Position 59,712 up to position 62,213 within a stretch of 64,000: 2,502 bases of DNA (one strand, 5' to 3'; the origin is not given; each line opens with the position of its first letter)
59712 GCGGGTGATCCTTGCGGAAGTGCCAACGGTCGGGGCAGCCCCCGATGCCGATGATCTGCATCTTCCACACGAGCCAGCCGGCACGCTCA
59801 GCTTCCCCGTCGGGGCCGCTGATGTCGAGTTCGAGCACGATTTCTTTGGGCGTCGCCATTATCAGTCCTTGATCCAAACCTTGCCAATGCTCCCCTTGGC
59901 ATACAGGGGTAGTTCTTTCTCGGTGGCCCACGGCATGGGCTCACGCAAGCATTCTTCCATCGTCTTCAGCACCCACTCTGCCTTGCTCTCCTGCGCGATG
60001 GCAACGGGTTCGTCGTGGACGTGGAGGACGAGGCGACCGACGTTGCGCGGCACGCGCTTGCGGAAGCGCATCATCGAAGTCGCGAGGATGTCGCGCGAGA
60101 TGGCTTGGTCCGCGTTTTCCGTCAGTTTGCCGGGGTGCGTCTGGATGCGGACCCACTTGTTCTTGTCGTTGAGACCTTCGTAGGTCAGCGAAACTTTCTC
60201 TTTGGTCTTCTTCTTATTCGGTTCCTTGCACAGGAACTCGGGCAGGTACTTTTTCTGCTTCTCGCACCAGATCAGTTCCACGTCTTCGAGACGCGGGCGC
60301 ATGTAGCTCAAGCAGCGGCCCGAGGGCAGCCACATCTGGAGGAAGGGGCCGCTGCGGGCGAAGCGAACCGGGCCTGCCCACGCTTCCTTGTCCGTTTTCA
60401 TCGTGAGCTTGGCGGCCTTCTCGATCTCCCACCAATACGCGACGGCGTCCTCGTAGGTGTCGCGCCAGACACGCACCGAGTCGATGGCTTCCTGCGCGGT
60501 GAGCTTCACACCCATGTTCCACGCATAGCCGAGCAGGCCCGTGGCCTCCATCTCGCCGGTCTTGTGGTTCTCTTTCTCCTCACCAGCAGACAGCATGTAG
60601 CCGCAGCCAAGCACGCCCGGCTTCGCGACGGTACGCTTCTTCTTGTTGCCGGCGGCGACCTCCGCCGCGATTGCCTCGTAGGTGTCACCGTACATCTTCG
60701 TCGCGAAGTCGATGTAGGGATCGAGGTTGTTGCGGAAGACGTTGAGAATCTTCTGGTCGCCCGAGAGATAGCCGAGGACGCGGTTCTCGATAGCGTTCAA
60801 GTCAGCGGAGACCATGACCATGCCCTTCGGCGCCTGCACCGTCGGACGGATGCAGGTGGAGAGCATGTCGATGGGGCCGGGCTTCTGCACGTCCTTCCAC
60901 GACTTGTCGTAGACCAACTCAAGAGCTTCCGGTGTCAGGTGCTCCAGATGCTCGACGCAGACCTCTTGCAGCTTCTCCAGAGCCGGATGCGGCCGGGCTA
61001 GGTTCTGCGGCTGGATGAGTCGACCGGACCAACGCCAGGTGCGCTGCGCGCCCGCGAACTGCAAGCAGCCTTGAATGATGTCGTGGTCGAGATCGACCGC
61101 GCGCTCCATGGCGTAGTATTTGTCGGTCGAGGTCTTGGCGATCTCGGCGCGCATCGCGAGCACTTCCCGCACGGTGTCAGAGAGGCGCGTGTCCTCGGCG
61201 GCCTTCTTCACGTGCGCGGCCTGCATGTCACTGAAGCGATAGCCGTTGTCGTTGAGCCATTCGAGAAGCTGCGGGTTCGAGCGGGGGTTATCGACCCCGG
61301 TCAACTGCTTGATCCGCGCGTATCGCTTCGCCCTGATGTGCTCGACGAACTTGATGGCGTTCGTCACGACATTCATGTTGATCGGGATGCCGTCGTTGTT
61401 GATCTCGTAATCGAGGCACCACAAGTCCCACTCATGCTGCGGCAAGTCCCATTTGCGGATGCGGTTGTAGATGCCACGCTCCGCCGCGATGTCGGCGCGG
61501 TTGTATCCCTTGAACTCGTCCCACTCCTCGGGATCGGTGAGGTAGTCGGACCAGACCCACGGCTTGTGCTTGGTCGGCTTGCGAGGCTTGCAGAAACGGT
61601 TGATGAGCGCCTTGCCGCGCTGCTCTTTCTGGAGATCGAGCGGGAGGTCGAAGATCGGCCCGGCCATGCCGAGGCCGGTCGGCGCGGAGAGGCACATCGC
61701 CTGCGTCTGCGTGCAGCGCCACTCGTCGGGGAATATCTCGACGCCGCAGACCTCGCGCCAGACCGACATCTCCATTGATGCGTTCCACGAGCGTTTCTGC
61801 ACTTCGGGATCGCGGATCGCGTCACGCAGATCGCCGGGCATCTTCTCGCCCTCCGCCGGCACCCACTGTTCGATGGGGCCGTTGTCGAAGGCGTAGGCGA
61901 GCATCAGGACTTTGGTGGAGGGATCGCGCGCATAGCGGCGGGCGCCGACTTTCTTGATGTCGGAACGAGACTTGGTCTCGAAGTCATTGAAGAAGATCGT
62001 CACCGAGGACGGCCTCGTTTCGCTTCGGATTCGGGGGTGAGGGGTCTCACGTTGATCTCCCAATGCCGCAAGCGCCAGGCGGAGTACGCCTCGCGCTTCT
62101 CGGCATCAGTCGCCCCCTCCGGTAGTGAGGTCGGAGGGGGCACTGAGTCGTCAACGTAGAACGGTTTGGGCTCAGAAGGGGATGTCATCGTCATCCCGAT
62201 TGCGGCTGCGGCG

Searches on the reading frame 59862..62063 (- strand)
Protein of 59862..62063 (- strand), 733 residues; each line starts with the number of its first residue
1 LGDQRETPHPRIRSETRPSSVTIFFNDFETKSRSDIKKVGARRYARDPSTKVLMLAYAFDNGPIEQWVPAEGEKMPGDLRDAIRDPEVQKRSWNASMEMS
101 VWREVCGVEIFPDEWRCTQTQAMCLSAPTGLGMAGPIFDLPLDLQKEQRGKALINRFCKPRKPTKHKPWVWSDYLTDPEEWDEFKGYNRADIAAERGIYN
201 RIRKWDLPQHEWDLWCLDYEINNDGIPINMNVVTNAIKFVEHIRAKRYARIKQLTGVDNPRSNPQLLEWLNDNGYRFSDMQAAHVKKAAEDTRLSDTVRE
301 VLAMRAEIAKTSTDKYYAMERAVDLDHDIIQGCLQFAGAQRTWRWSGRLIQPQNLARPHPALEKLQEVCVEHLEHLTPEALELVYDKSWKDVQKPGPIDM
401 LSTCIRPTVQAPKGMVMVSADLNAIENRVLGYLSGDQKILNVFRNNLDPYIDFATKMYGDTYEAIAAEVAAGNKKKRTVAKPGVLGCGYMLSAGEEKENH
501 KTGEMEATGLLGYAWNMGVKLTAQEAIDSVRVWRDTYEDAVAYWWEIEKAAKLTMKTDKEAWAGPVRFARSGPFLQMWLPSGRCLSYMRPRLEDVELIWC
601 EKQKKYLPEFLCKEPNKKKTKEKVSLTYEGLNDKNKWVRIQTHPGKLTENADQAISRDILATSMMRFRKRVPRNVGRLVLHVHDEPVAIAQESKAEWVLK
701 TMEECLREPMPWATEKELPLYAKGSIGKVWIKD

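Call 11: search_dna_similar(query=window:59862-62063:-, collection=phages, mode=protein, max_rows=20)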
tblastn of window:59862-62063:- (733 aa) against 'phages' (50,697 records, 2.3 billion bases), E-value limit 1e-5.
Records with a match: 1694; places in all: 1700; records where one place covers at least 80% of the query: 1327.
Best place of each record, by identity: <60% 1694.
By first word of the organism name: Salmonella 449; Escherichia 257; Streptococcus 130; Bacteroides 105; Staphylococcus 84; Xanthomonas 59; Vibrio 47; Microbacterium 43; Klebsiella 29; Pseudomonas 24; and 97 more.
By host as written in the record: Escherichia coli 138; - 116; Salmonella enterica subsp. enterica serovar Typhimurium 73; Salmonella enterica 73; Salmonella enterica subsp. enterica serovar Enteritidis 58; Salmonella sp. 48; Vibrio lentus 34; Staphylococcus aureus 32; and 559 more.
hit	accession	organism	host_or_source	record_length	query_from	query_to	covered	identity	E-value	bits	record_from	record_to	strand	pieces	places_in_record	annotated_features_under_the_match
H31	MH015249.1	Ruegeria phage vB_RpoS-V7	Ruegeria pomeroyi DSS-3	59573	18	733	98%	45.6%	0e+0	618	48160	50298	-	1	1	DNA polymerase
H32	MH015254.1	Ruegeria phage vB_RpoS-V11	Ruegeria pomeroyi DSS-3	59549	18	733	98%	45.6%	0e+0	618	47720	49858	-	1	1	DNA polymerase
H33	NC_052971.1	Ruegeria phage vB_RpoS-V11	Ruegeria pomeroyi DSS-3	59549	18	733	98%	45.6%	0e+0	618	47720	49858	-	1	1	DNA polymerase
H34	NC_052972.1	Ruegeria phage vB_RpoS-V7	Ruegeria pomeroyi DSS-3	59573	18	733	98%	45.6%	0e+0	618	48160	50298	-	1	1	DNA polymerase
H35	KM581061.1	Ruegeria phage DSS3-P1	Ruegeria pomeroyi DSS-3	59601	18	733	98%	45.6%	0e+0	617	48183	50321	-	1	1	DNA polymerase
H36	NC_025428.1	Ruegeria phage DSS3-P1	Ruegeria pomeroyi DSS-3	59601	18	733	98%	45.6%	0e+0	617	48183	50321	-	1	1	DNA polymerase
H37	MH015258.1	Ruegeria phage vB_RpoS-V16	Ruegeria pomeroyi DSS-3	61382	18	733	98%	45.4%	0e+0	619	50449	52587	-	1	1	DNA polymerase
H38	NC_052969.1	Ruegeria phage vB_RpoS-V16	Ruegeria pomeroyi DSS-3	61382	18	733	98%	45.4%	0e+0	619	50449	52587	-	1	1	DNA polymerase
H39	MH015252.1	Ruegeria phage vB_RpoS-V18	Ruegeria pomeroyi DSS-3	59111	18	733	98%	45.4%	0e+0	616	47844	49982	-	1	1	DNA polymerase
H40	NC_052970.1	Ruegeria phage vB_RpoS-V18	Ruegeria pomeroyi DSS-3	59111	18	733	98%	45.4%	0e+0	616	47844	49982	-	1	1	DNA polymerase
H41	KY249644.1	Synechococcus virus S-ESS1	Synechococcus sp.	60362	27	733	94%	42.0%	2e-149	555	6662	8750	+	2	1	DNA polymerase I | DNA polymerase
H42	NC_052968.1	Synechococcus virus S-ESS1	Synechococcus sp.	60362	27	733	94%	42.0%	2e-149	555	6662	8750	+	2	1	DNA polymerase I | DNA polymerase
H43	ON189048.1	Xanthomonas phage Seregon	-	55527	26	732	96%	37.7%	5e-129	429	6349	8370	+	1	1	DNA polymerase I | holliday-junction resolvase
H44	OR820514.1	Xanthomonas phage AhaSv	Xanthomonas campestris pv. campestris ...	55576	26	726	96%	37.9%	2e-129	430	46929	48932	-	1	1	DNA polymerase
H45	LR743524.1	Xylella phage Bacata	Phage obtained on X. albilineans after ...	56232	24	732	97%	37.3%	2e-128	427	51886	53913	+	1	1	DNA polymerase, phage-associated | Phage protein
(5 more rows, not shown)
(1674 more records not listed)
